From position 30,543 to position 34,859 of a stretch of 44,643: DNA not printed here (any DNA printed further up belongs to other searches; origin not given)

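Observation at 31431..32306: About 290-aa Ser/Thr/Gly/Ala-rich disordered insertion in the periplasmic headpiece of an RND efflux permease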

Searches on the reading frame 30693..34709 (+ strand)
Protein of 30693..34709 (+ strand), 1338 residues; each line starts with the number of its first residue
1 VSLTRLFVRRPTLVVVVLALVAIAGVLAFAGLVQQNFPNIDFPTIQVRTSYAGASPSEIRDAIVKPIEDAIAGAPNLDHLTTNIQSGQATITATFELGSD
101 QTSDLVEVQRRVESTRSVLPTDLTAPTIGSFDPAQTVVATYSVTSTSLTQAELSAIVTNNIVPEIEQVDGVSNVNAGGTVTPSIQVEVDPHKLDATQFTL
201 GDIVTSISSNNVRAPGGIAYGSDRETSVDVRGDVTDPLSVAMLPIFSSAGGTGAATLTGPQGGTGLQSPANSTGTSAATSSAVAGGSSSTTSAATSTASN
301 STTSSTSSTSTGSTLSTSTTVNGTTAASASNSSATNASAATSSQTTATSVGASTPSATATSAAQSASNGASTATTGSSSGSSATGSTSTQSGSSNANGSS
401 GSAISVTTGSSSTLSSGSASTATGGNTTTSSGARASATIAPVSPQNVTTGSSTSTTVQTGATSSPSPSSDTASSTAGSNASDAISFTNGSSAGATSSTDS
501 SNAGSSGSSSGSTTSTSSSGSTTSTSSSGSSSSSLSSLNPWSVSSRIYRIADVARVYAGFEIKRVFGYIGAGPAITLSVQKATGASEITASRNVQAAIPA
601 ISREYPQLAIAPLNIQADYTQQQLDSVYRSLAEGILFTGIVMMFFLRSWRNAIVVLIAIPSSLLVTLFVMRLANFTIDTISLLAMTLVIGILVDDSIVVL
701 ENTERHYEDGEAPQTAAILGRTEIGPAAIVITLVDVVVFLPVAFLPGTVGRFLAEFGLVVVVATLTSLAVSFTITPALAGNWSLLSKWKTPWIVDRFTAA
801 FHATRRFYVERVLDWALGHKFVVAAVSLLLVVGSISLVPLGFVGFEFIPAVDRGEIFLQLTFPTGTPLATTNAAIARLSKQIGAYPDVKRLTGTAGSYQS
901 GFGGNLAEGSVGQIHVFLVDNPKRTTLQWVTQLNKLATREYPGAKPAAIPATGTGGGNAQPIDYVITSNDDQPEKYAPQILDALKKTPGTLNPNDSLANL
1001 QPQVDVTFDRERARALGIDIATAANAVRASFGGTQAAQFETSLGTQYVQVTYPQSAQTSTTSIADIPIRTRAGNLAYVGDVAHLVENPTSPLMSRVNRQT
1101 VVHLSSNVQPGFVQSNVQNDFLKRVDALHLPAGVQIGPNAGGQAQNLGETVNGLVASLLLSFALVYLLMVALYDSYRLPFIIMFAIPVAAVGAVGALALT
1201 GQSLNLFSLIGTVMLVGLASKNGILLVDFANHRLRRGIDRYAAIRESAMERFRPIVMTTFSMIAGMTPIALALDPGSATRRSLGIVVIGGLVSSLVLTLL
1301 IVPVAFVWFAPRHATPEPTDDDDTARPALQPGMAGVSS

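Call 6: search_protein_families(library=pfam, proteins=[window:30693-34709:+])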
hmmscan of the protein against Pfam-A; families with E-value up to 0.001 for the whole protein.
window:30693-34709:+ (1338 aa): 2 families
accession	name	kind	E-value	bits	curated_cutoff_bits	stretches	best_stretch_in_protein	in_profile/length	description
PF00873.25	ACR_tran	-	1.3e-210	702.3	28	2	545-1309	250-1020/1021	AcrB/AcrD/AcrF family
PF02355.23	SecD_SecF_C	-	5.8e-05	23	20.5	0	637-779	41-183/189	Protein export membrane protein SecD/SecF, C-terminal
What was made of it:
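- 30693..34709 (+): RND1: an HAE1-type RND permease of 1338 aa that carries the insert. Pfam ACR_tran, E 1e-210, split into two stretches by the insert (call 6).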

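Call 9: search_solved_structures(query=window:30693-34709:+, show_alignments=1)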
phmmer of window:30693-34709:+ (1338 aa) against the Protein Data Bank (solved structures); distinct sequences matched with E-value up to 0.001: 83 (the best 60 are shown).
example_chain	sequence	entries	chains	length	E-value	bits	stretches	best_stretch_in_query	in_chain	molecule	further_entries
8zxs_A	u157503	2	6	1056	8.4e-96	325.3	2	546-1322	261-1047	Efflux pump membrane transporter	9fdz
7cz9_A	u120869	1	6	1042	1.2e-94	321.5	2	546-1308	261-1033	Efflux pump membrane transporter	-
9lyq_B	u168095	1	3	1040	4.5e-94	319.5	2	548-1309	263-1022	Multidrug resistance protein MdtB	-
9j3d_J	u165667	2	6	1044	1.8e-92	314.2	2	549-1321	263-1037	Efflux pump membrane transporter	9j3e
8f3e_A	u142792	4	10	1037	1.4e-91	311.3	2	548-1312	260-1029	Efflux pump membrane transporter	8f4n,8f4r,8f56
22xk_B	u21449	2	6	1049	4.8e-90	306.2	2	536-1308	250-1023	MexBYB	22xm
7b8p_A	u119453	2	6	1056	1.5e-89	304.6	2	543-1309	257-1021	Efflux pump membrane transporter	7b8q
6ows_A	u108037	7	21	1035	1.2e-88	301.6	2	543-1309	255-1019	Efflux pump membrane transporter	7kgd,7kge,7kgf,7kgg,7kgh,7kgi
3w9i_A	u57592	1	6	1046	1.7e-87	297.7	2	535-1308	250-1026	Multidrug resistance protein MexB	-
2v50_A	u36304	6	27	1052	1.8e-87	297.7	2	535-1308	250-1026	MULTIDRUG RESISTANCE PROTEIN MEXB | Efflux pump membrane transporter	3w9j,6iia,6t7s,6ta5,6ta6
21fo_A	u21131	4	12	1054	2.1e-87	297.5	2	535-1308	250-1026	Multidrug resistance protein MexB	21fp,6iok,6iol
8gjj_B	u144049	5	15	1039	2.3e-87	297.3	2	547-1307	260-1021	Efflux pump membrane transporter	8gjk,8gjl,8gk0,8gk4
7m4p_A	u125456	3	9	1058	4.9e-87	296.2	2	545-1310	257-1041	Efflux pump membrane transporter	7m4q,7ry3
7wls_A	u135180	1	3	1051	7.5e-87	295.6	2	548-1310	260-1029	Efflux pump membrane transporter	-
9e9f_B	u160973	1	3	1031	4.6e-86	293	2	548-1307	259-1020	Efflux pump membrane transporter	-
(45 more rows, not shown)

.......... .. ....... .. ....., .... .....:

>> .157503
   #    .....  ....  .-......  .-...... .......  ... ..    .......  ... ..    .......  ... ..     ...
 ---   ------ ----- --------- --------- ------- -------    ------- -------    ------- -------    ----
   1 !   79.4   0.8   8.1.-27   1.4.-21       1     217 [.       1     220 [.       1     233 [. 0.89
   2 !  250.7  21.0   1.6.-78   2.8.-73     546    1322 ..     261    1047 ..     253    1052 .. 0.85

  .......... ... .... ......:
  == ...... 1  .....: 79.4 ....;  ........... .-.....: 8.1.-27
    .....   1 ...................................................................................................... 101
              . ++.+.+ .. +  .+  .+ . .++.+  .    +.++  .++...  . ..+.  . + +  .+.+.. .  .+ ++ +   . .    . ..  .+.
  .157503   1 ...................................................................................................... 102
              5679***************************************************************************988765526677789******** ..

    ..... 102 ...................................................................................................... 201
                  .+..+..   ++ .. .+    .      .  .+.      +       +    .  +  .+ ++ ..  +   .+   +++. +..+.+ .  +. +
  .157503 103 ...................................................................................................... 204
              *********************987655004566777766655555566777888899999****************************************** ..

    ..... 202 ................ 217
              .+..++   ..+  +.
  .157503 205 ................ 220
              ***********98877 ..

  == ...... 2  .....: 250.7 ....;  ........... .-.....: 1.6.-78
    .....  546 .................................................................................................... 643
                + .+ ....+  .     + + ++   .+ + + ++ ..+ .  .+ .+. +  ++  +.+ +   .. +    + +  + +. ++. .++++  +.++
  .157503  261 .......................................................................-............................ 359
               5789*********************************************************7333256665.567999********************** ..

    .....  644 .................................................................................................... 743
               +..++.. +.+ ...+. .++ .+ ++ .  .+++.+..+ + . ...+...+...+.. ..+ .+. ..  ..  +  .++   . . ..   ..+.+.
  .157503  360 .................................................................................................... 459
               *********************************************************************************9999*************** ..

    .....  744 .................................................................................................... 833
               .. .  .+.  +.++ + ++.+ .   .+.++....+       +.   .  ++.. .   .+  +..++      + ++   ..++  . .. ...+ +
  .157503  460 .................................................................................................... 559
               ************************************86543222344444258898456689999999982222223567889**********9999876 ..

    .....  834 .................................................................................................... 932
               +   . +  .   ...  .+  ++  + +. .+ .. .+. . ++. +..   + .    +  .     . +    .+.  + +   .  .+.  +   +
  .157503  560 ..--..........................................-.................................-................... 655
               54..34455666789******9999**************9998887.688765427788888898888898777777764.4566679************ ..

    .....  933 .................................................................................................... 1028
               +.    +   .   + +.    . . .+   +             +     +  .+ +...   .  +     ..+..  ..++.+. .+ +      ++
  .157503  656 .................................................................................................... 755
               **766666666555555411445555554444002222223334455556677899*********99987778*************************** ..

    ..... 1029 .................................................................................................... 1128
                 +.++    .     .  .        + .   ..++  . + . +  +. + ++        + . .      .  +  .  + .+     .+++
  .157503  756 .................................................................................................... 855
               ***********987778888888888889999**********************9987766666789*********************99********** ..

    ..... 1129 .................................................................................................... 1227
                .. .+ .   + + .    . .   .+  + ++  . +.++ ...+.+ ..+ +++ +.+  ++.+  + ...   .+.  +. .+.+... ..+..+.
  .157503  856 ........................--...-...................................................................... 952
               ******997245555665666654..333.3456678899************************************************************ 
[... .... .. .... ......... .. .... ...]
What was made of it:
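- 30693..34709 (+): PDB phmmer hits to AcrB, MexB, MdtB and others (call 9).
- On RND superfamily, HAE1-type permease (Pfam ACR_tran PF00873): PDB phmmer gives E 1e-80 to 1e-96 to AcrB, MexB, MdtB and OqxB (call 9).
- phmmer against the PDB aligns residue 545 to AcrB 258 (call 9).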

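Call 10: find_encoding_contigs(protein=window:30693-34709:+, flank=3000, max_places=5)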
Protein window:30693-34709:+ (1338 aa): no gene with exactly this product is on record in the collection.
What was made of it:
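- Tried and rejected: The exact window protein was not on record in the contig index (call 10).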

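Call 77: predict_structure(alignment_id=A2)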
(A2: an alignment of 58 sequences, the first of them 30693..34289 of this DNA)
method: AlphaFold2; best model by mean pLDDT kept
length: 1199 residues; sequences in the alignment: 58
mean_pLDDT: 66.8   pTM: 0.59
mean pLDDT of the five models: 66.8, 63.3, 62.7, 59.9, 58.5
residues with pLDDT >= 90: 126; 70-90: 595; 50-70: 161; < 50: 317
segments of 3 or more residues with pLDDT < 50: 36-39, 214-216, 227-231, 253-544
pLDDT, mean of each block of 10 residues (from residue 1): 87 87 83 55 80 82 91 88 85 82 85 86 76 68 89 89 92 86 89 87 84 54 53 74 77 42 29 26 26 28 29 26 27 25 25 27 28 28 26 28 27 27 28 26 28 28 28 28 28 29 30 29 28 36 65 90 79 84 80 92 93 81 76 81 80 83 82 66 60 75 85 88 79 71 65 73 82 86 76 82 81 78 76 68 52 81 81 90 90 83 69 89 88 92 87 58 88 89 91 74 77 87 83 81 80 81 86 87 79 84 85 82 91 87 66 66 62 52 58 53
secondary structure, 60 per line:
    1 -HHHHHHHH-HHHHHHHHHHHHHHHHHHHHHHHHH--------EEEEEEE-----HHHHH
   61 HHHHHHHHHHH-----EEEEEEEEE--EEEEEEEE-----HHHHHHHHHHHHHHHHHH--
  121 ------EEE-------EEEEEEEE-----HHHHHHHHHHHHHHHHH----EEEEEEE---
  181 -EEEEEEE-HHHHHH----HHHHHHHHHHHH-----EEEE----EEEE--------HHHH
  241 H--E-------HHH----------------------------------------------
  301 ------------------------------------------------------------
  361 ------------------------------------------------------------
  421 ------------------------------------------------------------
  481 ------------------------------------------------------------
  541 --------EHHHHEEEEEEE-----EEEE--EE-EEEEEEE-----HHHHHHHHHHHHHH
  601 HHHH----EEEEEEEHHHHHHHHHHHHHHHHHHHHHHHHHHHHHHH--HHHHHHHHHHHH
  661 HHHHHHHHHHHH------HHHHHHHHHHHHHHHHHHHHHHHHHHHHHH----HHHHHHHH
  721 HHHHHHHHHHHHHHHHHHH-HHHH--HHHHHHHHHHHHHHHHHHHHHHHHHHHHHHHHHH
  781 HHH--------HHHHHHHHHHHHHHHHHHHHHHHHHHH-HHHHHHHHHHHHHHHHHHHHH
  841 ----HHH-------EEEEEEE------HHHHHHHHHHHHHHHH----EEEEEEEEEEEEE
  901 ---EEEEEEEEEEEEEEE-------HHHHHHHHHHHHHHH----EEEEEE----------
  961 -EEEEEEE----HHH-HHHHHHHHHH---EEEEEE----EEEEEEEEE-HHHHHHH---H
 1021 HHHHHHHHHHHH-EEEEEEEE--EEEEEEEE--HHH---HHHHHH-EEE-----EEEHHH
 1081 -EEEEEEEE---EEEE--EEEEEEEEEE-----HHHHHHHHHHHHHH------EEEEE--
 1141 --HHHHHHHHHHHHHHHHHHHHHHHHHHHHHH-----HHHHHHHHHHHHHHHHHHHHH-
elements in order (helices of 4 or more, strands of 3 or more residues): H2-9 H11-35 E44-50 H56-71 E77-85 E88-95 H101-118 E127-129 E137-144 H150-166 E171-177 E182-188 H190-195 H200-211 E217-220 E225-228 H237-241 H550-553 E554-560 E566-569 E575-581 H587-604 E609-615 H616-646 H649-672 H679-708 H713-739 H741-744 H747-783 H792-818 H820-840 E855-861 H868-883 E888-900 E904-918 H926-940 E945-950 E962-968 H977-986 E990-995 E1000-1008 H1010-1016 H1020-1032 E1034-1041 E1044-1051 H1060-1065 E1067-1069 E1075-1077 E1082-1089 E1093-1096 E1099-1108 H1114-1127 E1134-1138 H1143-1172 H1178-1198
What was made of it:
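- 31431..32327 (+): The whole insert, aa 247-545 (299 aa). It replaces the 7-residue DN hairpin tip of AcrB (V253-R259). AlphaFold pLDDT is below 50 for residues 253-544, with no secondary structure (call 77).
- On MmpL4/5-like RND with a periplasmic coiled-coil tube: It has no predicted helix and pLDDT of 25-30 (call 77).
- Closest known: MmpL5 / MmpL4 of mycobacteria. Different: The insert here lies in the DN subdomain of loop 1 and is predicted to be disordered, uncharged and low in complexity (call 77).
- The tract has no predicted structure (call 77).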
